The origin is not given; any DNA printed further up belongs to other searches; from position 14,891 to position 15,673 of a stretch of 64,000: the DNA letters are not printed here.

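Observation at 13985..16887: Complete c-di-GMP turnover module (GGDEF with I-site, DUF4416, GAF-HD-GYP) in an archaeal genome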

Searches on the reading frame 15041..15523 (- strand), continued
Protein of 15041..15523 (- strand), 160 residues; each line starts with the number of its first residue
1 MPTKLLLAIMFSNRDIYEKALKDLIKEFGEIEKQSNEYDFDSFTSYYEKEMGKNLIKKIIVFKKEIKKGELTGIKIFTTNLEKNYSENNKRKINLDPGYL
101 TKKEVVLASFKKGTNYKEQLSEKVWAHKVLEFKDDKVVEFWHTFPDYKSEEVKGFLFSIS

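Call 53: find_encoding_contigs(protein=P0187, flank=5000, max_places=2)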
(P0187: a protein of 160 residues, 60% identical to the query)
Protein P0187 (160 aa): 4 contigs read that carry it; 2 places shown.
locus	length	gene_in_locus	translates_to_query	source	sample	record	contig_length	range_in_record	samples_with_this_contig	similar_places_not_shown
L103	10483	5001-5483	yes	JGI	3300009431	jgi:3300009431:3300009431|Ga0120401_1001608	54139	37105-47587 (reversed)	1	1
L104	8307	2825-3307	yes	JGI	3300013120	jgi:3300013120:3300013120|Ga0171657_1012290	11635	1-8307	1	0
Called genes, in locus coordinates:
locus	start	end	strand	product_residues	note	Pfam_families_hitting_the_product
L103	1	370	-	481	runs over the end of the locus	PF00587:tRNA-synt_2b, PF03129:HGTP_anticodon, PF09180:ProRS-C_1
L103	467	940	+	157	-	-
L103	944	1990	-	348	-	PF00696:AA_kinase, PF01472:PUA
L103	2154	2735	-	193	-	PF01914:MarC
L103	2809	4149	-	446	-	PF00171:Aldedh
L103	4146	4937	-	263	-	PF03446:NAD_binding_2 (weak), PF03807:F420_oxidored, PF02153:PDH_N, PF14748:P5CR_dimer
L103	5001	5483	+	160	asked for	PF14385:DUF4416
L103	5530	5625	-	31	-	-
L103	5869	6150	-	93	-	PF01918:Alba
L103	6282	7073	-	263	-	PF00491:Arginase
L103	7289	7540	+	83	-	-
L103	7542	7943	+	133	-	PF01850:PIN (weak)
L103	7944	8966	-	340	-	PF01595:CNNM, PF00571:CBS (weak)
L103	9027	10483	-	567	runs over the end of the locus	PF03485:Arg_tRNA_synt_N, PF00750:tRNA-synt_1d, PF01921:tRNA-synt_1f (faint), PF09334:tRNA-synt_1g (faint), PF05746:DALR_1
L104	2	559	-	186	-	?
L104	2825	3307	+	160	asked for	PF14385:DUF4416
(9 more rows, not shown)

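Call 71: search_protein_families(library=pfam, proteins=[L084:8497-9489:-, L099:5539-6555:-, L099:6552-7346:-, L099:7470-8477:-], max_evalue=0.001)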
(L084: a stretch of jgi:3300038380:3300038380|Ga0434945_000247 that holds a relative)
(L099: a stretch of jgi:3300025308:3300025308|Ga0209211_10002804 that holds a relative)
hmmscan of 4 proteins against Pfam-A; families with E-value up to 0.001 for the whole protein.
L084:8497-9489:- (330 aa): 1 family
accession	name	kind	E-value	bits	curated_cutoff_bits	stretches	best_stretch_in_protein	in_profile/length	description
PF00990.26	GGDEF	-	4.1e-39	134.4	23.8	1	157-313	1-159/161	Diguanylate cyclase, GGDEF domain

L099:5539-6555:- (338 aa): 1 family
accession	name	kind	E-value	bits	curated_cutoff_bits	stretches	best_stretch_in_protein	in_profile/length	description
PF00990.26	GGDEF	-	4.8e-31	108.1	23.8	1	150-298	3-160/161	Diguanylate cyclase, GGDEF domain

L099:6552-7346:- (264 aa): 0 families

L099:7470-8477:- (335 aa): 2 families
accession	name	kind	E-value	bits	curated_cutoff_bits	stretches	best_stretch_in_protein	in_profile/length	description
PF13487.12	HD_5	-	4.4e-09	36.7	27.2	1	95-221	24-160/170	HD domain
PF01966.28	HD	-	4.9e-09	36.9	22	1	89-199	5-115/116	HD domain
